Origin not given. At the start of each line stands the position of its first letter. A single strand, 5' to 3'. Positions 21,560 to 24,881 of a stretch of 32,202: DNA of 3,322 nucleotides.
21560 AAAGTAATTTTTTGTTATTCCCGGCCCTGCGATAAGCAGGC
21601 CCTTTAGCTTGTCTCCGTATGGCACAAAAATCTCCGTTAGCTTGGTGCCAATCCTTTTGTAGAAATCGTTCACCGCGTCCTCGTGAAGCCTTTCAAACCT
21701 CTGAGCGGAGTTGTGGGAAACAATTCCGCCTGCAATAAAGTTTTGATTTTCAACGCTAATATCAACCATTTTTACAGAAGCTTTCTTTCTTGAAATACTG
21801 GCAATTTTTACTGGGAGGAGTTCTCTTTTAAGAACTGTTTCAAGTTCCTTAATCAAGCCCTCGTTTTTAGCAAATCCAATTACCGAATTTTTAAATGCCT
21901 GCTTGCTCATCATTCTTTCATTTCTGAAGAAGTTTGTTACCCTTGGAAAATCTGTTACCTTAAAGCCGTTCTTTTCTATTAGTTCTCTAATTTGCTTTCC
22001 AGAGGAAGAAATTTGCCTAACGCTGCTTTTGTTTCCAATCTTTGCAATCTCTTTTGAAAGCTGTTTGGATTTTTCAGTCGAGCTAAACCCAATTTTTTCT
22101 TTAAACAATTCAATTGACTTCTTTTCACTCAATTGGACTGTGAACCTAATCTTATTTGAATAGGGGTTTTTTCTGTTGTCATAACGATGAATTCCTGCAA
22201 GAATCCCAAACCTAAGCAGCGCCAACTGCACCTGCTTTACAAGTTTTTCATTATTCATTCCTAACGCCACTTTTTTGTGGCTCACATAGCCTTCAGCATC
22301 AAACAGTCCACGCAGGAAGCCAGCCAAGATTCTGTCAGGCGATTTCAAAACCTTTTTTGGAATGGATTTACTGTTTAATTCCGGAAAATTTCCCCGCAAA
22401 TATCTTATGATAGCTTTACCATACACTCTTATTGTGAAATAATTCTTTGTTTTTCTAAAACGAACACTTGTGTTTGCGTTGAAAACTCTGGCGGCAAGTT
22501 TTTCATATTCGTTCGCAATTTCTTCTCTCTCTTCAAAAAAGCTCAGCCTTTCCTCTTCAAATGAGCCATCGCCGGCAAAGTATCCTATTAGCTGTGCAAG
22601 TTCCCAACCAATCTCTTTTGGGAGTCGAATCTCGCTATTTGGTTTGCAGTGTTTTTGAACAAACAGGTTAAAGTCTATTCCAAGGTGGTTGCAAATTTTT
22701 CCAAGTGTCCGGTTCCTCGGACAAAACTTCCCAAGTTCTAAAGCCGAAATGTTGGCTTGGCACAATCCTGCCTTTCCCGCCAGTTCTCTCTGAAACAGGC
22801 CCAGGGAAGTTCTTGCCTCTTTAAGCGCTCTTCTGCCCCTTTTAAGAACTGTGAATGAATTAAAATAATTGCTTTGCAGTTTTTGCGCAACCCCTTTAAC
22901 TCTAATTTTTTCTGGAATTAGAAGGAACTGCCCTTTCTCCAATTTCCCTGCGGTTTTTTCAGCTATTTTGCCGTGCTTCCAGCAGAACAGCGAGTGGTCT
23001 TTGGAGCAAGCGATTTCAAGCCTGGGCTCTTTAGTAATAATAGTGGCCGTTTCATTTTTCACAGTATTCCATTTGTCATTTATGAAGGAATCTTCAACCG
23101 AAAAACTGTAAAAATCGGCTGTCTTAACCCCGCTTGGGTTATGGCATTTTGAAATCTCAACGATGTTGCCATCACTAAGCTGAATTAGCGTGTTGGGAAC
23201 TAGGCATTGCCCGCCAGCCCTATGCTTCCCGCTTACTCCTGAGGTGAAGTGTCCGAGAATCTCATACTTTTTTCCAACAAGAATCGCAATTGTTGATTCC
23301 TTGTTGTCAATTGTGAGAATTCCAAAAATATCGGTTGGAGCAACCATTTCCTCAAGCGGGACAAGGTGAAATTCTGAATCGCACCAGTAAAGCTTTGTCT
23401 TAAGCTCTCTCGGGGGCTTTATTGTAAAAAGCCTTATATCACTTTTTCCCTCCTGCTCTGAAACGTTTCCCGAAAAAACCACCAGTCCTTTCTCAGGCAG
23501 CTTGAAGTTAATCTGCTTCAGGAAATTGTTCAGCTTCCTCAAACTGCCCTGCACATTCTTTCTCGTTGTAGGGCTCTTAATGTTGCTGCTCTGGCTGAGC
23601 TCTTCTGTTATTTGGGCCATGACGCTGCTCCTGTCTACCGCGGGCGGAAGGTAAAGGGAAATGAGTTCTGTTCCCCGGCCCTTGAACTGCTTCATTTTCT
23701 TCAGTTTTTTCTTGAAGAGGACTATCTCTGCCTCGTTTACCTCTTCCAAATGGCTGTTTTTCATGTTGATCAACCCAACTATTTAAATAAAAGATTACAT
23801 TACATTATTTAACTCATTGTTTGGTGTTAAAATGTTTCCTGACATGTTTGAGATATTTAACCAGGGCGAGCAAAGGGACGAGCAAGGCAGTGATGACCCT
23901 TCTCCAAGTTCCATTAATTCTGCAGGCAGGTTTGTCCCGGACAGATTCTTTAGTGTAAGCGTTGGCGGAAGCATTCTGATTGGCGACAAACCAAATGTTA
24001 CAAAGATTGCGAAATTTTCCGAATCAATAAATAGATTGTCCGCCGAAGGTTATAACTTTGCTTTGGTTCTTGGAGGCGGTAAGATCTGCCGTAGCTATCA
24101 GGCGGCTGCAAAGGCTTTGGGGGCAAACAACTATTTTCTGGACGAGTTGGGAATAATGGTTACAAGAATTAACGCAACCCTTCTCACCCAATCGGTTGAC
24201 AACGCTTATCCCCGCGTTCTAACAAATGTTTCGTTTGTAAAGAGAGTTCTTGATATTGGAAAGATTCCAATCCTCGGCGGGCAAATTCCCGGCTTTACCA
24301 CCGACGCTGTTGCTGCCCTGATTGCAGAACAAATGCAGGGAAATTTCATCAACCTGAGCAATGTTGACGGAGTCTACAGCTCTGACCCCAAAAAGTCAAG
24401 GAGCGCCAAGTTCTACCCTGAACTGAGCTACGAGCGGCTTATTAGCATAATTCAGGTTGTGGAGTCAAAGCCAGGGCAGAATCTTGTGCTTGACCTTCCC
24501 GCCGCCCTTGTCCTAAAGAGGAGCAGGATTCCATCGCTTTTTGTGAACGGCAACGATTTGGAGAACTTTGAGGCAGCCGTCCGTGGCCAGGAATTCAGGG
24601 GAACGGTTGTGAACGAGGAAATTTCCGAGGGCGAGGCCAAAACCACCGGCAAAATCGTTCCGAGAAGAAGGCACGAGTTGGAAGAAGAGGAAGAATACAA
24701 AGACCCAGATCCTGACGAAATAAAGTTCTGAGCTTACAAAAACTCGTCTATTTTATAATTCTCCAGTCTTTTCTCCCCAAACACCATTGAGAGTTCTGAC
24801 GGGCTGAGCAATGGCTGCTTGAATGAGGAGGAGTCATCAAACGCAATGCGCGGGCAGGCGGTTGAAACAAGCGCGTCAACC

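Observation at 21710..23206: Homing-endonuclease intein inserted exactly after the catalytic GGQ of release factor aRF1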

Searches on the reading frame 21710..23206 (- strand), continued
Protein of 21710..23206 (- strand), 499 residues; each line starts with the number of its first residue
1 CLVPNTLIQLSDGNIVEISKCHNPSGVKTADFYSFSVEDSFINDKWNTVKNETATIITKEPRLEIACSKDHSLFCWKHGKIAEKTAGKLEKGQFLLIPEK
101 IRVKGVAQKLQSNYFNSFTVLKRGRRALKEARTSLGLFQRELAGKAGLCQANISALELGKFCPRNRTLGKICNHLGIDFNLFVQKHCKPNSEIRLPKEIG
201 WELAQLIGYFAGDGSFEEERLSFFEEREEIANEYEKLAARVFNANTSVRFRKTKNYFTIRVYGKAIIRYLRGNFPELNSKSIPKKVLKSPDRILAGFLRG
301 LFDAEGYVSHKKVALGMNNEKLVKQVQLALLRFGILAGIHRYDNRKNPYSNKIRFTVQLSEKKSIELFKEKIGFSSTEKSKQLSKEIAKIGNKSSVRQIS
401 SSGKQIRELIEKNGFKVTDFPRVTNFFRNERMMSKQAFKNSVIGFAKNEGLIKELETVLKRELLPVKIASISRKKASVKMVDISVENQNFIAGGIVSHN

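Call 61: fold_search(model_id=the predicted structure, library=pdb)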
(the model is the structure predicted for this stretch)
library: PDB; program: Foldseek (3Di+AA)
matches with E <= 10: 815; with E <= 0.001: 74
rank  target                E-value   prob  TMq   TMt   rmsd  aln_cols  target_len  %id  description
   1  7qss                  6.9e-25  1.00  0.65  0.74   4.9       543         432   14  Crystal structure of homing endonuclease-associated TliVMA intein (C1A) (released 2022-03-30)
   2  2cw7                  3.6e-22  1.00  0.68  0.63   6.6       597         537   18  Crystal structure of intein homing endonuclease II (released 2006-04-18)
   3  1dq3                  4.7e-21  1.00  0.58  0.63   8.2       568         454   18  CRYSTAL STRUCTURE OF AN ARCHAEAL INTEIN-ENCODED HOMING ENDONUCLEASE PI-PFUI (released 2000-07-05)
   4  7qsu                  5.8e-21  1.00  0.57  0.77   6.2       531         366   12  Crystal structure of homing endonuclease-associated TliVMA intein (C1A, d333-339) (released 2022-03-30)
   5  7qst                  1.9e-16  1.00  0.53  0.71   4.9       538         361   11  Crystal structure of homing endonuclease-associated PhoVMA intein (C1A) (released 2022-03-30)
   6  1vde_B                3.0e-13  1.00  0.42  0.48  25.2       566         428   12  PI-SCEI, A HOMING ENDONUCLEASE WITH PROTEIN SPLICING ACTIVITY (released 1998-04-08)
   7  1ef0_A                3.5e-13  1.00  0.41  0.47  25.5       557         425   12  CRYSTAL STRUCTURE OF PI-SCEI MINIPRECURSOR (released 2000-06-07)
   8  1vde_A                6.3e-13  1.00  0.42  0.48  24.7       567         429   11  PI-SCEI, A HOMING ENDONUCLEASE WITH PROTEIN SPLICING ACTIVITY (released 1998-04-08)
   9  1jva_B                1.2e-11  1.00  0.42  0.47  26.2       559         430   10  CRYSTAL STRUCTURE OF THE VMA1-DERIVED ENDONUCLEASE BEARING THE N AND C EXTEIN PROPEPTIDES (released 2002-08-29)
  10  1jva_A                2.7e-11  1.00  0.41  0.47  25.4       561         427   11  CRYSTAL STRUCTURE OF THE VMA1-DERIVED ENDONUCLEASE BEARING THE N AND C EXTEIN PROPEPTIDES (released 2002-08-29)
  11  1lws_A                4.5e-11  1.00  0.41  0.47  25.1       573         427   11  Crystal structure of the intein homing endonuclease PI-SceI bound to its recognition sequence (released 2002-09-27)
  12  1um2_B                1.3e-10  1.00  0.43  0.49  25.9       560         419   12  Crystal Structure of the Vma1-Derived Endonuclease with the Ligated Extein Segment (released 2004-09-22)
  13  1lwt_A                4.8e-10  1.00  0.40  0.43  25.6       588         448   12  Crystal structure of the intein homing endonuclease PI-SceI bound to its substrate DNA (Ca2+ free) (released 2002-09-27)
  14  1dfa                  1.1e-09  1.00  0.39  0.46  23.0       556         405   11  CRYSTAL STRUCTURE OF PI-SCEI IN C2 SPACE GROUP (released 1999-12-08)
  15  1um2_A                1.5e-09  1.00  0.42  0.49  25.9       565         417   11  Crystal Structure of the Vma1-Derived Endonuclease with the Ligated Extein Segment (released 2004-09-22)
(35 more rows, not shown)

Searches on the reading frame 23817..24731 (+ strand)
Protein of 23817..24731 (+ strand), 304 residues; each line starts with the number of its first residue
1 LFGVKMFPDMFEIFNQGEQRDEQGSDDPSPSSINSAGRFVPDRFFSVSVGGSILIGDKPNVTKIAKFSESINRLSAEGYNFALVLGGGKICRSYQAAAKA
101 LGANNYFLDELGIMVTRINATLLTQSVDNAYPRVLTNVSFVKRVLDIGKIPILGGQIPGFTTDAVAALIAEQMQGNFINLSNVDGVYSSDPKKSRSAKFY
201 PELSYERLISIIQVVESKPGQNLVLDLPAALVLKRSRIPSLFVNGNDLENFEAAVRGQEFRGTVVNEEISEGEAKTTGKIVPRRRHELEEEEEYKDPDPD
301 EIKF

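Call 17: search_protein_families(library=pfam, proteins=[window:23817-24731:+], max_evalue=0.00001)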
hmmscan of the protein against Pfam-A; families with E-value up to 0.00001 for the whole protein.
window:23817-24731:+ (304 aa): 1 family
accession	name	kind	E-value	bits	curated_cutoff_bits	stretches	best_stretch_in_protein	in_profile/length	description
PF00696.33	AA_kinase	-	4.9e-25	89.1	24.9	1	47-244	5-234/234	Amino acid kinase family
